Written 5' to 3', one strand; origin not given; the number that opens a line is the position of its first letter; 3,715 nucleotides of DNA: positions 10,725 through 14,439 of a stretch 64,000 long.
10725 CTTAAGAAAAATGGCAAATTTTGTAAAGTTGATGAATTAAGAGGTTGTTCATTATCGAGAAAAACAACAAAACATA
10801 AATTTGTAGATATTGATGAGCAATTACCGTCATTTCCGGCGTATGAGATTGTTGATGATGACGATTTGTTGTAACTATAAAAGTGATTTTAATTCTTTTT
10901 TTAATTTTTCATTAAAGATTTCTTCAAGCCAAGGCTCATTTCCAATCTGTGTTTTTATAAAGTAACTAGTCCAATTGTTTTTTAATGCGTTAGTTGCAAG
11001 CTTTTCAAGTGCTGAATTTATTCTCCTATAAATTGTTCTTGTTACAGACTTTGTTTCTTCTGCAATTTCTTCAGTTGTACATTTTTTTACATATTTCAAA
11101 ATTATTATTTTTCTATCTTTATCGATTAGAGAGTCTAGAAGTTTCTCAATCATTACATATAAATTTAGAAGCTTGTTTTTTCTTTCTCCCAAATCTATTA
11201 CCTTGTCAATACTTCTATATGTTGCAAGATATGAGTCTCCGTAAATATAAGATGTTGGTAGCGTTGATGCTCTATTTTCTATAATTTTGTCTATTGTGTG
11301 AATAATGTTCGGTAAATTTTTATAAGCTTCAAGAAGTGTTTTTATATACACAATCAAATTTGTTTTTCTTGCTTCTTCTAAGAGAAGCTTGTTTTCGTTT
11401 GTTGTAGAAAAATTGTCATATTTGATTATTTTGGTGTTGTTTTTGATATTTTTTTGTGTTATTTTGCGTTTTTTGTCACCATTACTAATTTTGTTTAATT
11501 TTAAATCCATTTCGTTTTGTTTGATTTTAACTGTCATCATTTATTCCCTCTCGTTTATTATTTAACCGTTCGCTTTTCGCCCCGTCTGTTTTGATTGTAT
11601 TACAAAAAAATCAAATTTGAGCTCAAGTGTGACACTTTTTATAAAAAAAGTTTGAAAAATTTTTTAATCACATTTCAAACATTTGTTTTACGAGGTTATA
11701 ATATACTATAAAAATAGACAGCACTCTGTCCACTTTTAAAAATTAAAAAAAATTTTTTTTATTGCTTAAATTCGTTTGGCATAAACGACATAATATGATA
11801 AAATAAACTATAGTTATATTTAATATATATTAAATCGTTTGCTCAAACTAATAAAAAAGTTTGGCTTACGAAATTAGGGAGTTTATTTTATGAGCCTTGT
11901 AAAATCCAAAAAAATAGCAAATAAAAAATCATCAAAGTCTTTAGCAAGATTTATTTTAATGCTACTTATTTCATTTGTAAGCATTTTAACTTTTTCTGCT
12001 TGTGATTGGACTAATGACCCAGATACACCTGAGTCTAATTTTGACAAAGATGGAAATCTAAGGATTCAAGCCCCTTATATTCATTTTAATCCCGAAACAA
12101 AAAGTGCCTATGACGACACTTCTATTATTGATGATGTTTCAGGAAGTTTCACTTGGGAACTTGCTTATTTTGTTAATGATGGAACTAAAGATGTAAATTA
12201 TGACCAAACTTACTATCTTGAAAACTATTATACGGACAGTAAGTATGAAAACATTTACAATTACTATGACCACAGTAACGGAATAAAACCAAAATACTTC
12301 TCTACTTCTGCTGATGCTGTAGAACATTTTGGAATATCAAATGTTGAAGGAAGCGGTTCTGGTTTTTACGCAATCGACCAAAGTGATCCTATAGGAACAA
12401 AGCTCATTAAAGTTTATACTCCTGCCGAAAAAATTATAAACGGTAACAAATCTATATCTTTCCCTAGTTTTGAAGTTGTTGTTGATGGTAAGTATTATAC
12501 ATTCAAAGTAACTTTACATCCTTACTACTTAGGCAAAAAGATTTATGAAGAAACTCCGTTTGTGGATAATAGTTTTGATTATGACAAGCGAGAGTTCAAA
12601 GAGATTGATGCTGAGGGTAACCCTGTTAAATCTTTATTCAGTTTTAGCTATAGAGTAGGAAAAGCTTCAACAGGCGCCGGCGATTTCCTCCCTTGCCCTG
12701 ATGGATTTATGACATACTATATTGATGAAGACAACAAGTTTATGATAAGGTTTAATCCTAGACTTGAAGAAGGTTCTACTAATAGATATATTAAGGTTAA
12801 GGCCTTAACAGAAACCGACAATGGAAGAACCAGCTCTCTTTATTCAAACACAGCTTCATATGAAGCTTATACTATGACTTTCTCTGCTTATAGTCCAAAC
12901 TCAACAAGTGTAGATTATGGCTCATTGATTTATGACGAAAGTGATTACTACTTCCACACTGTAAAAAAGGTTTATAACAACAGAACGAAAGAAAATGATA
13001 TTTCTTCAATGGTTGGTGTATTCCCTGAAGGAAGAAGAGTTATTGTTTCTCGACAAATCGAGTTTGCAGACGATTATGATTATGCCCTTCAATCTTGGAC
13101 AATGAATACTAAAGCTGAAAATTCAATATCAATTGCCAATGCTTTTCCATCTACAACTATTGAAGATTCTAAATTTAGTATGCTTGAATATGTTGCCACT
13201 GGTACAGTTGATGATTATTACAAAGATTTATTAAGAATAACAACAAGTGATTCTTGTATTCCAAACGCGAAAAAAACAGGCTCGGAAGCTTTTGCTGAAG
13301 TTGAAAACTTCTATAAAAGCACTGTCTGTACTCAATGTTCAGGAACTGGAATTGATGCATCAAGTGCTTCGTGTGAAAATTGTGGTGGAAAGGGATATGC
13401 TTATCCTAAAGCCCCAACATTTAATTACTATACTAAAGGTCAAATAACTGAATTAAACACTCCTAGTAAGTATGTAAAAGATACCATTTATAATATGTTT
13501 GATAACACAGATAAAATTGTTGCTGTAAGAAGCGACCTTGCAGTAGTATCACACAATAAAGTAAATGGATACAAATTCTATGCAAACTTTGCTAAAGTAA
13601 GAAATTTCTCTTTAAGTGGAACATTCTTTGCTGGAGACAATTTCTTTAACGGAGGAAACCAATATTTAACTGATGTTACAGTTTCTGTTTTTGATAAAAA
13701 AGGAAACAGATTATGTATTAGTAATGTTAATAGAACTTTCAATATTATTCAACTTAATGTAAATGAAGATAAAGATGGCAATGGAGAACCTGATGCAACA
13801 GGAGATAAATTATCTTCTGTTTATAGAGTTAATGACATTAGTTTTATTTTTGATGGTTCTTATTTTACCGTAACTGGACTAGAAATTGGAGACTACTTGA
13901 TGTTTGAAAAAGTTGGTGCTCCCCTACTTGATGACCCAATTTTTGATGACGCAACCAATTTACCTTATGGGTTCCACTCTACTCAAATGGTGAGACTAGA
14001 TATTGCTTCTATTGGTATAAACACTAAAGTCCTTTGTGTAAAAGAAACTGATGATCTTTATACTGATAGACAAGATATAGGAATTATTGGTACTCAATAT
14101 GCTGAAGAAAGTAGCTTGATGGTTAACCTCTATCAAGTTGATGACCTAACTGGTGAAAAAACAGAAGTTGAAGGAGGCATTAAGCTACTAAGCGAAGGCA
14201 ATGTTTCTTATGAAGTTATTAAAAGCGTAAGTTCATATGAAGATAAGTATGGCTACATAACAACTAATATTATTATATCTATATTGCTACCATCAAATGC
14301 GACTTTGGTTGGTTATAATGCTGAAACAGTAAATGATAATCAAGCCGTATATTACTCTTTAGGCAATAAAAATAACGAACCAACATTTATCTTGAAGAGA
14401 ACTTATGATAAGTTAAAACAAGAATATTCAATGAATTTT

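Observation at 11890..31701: Single 19.8-kb ORF encoding a 6,603-aa predicted lipoprotein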

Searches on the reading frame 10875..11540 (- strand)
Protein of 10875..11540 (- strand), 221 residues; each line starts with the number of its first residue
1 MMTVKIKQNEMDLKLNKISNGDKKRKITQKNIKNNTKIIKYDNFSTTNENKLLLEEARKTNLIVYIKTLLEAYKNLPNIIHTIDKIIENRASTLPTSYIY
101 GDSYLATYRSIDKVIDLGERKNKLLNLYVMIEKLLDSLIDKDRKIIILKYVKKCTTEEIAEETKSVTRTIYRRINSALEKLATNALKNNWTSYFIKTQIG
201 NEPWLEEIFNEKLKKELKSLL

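Call 8: search_protein_families(library=pfam, proteins=[window:10875-11540:-], max_evalue=0.001)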
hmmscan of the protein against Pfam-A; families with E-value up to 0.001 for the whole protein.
window:10875-11540:- (221 aa): 2 families
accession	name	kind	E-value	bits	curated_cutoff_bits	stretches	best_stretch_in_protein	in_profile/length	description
PF08281.18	Sigma70_r4_2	-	1.1e-06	28.6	25.7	1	130-181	3-54/54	Sigma-70, region 4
PF04545.22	Sigma70_r4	-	5.6e-05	23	24.1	1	134-181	1-48/50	Sigma-70, region 4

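Call 9: search_protein_families(library=phrogs, proteins=[window:10875-11540:-], max_evalue=0.001)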
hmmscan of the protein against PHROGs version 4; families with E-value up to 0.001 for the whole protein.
window:10875-11540:- (221 aa): 6 families
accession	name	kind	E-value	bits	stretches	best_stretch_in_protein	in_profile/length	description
phrog_36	-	transcription regulation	7.2e-12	46.4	1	29-182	14-184/220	transcriptional regulator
phrog_1740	-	transcription regulation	2.1e-06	27.6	1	128-183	159-214/567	RNA polymerase sigma factor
phrog_248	-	transcription regulation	4.2e-05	24.7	1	124-184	76-136/161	transcriptional activator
phrog_3512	-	transcription regulation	0.0003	22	1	137-184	65-112/130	sigma factor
phrog_12061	-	unknown function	0.00056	20.8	1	110-181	24-94/111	-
phrog_351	-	transcription regulation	0.00059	19.5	1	104-189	658-730/928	RNA polymerase sigma factor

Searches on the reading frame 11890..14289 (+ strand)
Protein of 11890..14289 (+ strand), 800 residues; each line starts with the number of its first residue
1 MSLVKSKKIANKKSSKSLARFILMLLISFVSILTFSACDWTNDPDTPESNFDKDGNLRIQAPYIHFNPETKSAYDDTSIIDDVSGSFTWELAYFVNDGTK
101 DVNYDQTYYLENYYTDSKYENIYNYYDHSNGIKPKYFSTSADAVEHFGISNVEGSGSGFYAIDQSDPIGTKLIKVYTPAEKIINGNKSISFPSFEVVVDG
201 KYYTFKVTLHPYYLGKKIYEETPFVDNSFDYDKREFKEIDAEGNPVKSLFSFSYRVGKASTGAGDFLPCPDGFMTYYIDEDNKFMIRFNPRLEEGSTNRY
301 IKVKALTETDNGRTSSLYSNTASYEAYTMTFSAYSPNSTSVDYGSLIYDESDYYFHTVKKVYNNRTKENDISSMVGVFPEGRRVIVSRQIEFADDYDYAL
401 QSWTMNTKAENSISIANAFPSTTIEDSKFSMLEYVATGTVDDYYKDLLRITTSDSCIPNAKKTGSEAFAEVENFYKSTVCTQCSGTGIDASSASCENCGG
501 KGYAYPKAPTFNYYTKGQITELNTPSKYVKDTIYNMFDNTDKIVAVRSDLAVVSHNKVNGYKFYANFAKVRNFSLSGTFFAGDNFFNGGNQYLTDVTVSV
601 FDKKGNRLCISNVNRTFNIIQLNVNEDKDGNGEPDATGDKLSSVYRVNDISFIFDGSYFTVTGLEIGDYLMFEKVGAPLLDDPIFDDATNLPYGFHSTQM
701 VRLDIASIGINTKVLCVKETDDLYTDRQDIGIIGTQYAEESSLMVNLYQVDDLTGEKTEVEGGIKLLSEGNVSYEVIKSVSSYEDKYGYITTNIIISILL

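Call 7: search_protein_families(library=pfam, proteins=[window:11890-14289:+], max_evalue=1)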
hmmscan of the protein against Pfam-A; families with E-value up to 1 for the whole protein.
window:11890-14289:+ (800 aa): 1 family
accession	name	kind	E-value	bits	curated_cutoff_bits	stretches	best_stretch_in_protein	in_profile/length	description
PF00684.25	DnaJ_CXXCXGXG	-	0.003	18.2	32.7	1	480-503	1-26/65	DnaJ central domain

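Call 93: search_protein_families(library=ncbifam, proteins=[window:11890-14289:+], max_evalue=0.01)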
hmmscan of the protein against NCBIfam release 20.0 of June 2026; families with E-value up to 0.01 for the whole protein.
window:11890-14289:+ (800 aa): 1 family
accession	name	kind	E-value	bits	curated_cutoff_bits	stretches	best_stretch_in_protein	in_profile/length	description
TIGR02349.1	DnaJ_bact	equivalog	0.0039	16.6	377.2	1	474-505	140-173/354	molecular chaperone DnaJ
